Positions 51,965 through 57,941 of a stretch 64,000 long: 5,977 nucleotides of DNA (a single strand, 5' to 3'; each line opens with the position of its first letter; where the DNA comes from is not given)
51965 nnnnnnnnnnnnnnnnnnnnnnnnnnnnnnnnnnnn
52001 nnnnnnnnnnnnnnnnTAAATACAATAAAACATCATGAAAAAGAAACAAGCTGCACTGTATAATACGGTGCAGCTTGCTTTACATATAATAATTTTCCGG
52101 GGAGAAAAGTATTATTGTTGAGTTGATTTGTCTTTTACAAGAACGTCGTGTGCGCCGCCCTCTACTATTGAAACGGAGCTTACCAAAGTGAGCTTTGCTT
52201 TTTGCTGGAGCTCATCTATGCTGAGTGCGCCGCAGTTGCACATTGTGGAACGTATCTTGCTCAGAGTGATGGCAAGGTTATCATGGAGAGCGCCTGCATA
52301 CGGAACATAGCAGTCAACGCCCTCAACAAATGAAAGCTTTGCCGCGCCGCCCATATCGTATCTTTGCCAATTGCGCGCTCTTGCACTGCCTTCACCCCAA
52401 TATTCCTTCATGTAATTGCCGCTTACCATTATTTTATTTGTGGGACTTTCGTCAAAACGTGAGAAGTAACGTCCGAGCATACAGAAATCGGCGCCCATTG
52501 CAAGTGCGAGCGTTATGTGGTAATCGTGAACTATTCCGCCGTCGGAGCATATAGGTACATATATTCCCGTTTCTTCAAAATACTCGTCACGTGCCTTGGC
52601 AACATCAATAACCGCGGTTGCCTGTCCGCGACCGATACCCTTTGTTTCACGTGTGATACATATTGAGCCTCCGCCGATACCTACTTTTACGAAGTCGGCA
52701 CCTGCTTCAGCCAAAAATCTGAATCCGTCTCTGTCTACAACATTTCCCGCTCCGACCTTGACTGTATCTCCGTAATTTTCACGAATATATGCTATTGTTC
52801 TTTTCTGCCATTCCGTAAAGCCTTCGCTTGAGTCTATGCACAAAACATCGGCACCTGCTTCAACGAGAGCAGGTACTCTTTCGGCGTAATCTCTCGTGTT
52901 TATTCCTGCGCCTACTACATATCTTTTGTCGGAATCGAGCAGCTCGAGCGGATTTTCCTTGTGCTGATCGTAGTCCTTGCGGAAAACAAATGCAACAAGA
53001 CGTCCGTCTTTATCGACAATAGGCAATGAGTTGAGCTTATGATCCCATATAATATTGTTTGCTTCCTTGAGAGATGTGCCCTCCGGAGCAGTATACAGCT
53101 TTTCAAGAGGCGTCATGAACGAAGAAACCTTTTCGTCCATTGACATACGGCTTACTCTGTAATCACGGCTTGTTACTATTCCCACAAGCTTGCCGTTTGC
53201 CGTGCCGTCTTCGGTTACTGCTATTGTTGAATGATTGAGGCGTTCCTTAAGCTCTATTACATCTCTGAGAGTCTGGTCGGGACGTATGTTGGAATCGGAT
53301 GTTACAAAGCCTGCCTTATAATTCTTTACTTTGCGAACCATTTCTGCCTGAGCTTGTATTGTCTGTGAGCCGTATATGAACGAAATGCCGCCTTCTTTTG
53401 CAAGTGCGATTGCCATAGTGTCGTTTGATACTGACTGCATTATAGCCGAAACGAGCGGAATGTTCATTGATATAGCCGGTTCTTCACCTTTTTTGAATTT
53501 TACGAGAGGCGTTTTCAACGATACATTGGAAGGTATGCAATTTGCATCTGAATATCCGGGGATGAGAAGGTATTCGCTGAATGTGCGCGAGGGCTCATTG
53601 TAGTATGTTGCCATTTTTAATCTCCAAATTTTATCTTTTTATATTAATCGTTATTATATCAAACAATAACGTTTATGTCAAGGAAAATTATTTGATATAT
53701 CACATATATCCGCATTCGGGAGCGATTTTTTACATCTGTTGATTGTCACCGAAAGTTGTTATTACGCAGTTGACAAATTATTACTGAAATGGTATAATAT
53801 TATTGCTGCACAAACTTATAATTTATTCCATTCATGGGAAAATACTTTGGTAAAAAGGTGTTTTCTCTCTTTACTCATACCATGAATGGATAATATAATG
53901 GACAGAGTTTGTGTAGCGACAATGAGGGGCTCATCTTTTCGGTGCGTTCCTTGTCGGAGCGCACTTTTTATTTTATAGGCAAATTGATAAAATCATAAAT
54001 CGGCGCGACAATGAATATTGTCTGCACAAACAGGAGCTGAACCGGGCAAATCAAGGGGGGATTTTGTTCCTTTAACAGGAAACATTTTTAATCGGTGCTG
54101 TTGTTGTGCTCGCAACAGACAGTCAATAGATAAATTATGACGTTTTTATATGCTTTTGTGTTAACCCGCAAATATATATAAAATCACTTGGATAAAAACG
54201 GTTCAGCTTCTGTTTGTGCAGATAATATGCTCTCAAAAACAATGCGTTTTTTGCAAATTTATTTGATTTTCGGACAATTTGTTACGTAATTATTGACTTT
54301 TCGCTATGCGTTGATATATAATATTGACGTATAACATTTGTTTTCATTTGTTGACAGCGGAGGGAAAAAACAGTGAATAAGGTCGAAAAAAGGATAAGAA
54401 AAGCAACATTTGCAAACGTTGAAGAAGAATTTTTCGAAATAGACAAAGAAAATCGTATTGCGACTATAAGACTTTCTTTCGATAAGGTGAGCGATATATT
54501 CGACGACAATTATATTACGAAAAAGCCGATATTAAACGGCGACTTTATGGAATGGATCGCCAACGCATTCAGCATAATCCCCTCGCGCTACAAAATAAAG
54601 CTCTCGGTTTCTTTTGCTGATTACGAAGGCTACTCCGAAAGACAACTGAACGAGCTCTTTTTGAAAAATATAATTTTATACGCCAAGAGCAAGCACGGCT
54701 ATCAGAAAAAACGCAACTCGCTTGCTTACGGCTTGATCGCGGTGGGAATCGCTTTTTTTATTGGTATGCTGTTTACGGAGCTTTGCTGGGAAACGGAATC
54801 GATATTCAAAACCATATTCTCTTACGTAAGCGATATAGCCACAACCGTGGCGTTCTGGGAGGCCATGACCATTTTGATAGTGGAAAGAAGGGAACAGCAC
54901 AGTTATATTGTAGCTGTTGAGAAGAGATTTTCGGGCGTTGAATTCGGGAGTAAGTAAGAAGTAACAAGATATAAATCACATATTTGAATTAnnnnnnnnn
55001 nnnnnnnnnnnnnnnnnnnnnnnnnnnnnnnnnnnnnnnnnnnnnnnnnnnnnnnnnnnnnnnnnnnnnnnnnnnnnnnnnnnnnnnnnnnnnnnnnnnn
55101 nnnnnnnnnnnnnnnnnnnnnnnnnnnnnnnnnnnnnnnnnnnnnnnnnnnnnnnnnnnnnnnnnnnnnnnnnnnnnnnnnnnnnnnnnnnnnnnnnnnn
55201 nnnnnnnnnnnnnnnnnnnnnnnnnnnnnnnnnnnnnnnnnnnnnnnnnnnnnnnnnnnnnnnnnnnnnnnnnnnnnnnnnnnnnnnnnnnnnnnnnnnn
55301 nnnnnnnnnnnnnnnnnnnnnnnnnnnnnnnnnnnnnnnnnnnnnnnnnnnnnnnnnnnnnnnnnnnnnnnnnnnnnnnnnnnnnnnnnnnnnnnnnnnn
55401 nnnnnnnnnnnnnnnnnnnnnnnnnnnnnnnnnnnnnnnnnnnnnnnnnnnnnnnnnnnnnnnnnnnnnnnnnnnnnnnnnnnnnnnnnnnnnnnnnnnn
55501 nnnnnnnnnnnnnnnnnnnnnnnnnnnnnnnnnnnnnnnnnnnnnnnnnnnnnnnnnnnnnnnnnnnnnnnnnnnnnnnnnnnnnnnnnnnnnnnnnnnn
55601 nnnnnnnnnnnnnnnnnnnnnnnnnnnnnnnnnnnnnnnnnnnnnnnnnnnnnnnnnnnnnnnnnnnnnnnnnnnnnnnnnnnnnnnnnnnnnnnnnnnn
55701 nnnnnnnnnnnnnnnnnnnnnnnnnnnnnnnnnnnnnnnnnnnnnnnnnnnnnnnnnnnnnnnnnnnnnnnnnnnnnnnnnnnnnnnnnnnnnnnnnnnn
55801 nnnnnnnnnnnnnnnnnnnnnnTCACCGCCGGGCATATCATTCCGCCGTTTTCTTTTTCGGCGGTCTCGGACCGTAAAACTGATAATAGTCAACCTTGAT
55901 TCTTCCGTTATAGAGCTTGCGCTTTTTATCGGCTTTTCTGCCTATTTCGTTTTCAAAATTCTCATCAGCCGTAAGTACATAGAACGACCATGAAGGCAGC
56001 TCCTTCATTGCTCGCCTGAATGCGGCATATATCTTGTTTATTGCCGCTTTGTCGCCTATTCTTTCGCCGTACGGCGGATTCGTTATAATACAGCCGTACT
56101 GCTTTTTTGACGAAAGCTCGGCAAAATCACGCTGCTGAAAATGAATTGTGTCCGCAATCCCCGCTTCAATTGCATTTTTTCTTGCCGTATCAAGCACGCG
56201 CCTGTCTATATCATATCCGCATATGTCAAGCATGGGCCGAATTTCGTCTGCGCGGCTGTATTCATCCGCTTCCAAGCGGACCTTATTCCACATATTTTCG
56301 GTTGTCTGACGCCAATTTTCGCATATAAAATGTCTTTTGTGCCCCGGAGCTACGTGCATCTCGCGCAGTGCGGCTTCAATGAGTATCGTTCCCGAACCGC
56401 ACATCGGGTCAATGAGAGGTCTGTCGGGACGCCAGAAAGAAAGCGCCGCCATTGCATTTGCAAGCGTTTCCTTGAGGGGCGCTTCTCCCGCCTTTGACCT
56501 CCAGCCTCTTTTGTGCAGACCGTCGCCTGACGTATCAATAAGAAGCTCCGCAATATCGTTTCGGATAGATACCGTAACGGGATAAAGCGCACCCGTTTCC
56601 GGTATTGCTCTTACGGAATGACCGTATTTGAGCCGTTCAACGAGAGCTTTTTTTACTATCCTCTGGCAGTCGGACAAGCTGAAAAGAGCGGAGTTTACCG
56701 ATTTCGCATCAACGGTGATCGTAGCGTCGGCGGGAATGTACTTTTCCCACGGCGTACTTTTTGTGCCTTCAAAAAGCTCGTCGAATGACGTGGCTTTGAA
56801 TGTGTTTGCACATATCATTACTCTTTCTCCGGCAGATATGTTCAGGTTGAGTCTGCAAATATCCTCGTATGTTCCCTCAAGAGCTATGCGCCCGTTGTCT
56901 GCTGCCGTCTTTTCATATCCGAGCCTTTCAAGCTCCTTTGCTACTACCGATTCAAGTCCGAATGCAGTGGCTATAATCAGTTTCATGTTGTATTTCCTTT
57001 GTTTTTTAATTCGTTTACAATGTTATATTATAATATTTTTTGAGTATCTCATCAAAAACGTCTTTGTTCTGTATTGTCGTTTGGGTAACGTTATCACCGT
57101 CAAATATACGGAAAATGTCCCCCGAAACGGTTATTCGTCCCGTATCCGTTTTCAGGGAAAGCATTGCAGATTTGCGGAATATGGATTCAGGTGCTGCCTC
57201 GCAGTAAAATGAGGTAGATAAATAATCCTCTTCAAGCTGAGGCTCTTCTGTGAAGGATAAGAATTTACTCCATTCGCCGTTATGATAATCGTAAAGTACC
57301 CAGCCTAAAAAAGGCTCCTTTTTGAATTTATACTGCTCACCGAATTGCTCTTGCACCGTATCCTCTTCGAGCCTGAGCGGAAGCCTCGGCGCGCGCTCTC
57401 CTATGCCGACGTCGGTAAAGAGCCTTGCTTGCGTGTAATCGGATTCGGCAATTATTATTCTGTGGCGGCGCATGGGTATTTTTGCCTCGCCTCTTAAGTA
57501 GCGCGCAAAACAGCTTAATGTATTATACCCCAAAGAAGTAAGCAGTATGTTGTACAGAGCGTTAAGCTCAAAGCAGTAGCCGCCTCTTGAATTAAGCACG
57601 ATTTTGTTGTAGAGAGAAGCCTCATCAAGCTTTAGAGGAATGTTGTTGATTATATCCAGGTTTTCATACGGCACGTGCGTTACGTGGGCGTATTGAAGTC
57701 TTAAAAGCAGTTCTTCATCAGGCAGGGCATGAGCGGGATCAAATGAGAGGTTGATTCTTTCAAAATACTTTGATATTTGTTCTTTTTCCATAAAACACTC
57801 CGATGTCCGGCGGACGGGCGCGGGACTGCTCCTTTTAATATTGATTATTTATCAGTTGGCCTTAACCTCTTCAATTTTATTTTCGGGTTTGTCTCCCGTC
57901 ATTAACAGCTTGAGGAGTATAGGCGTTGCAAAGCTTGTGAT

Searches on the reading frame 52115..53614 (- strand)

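Call 20: search_protein_families(library=pfam, proteins=[window:52115-53614:-], max_evalue=0.001)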
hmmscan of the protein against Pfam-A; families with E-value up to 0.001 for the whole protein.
window:52115-53614:- (500 aa): 4 families
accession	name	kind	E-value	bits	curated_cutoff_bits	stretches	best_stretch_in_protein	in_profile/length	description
PF00478.31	IMPDH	-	2.7e-112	375.7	25.6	1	11-489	3-345/345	IMP dehydrogenase / GMP reductase domain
PF00571.33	CBS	-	3.7e-14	53.2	24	2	163-214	1-50/57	CBS domain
PF03060.21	NMO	-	1.4e-06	28.4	28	0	298-395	149-236/331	Nitronate monooxygenase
PF01070.24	FMN_dh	-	8.2e-06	25.5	24.9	1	343-384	264-305/350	FMN-dependent dehydrogenase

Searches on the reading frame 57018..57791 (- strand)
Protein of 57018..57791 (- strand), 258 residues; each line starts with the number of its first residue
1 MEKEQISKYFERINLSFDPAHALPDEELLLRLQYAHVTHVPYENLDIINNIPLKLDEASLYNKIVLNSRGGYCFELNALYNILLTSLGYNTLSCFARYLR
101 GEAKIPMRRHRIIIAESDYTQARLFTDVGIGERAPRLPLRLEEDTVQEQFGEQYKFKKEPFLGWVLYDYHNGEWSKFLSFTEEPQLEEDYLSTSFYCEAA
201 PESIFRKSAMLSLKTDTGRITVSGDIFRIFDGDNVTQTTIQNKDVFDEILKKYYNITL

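Call 93: search_protein_families(library=pfam, proteins=[window:57018-57791:-], max_evalue=0.001)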
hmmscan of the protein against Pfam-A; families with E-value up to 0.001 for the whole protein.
window:57018-57791:- (258 aa): 1 family
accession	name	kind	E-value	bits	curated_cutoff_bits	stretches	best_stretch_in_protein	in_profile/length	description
PF00797.23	Acetyltransf_2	-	9.6e-49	166.8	22.8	1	28-258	4-235/240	N-acetyltransferase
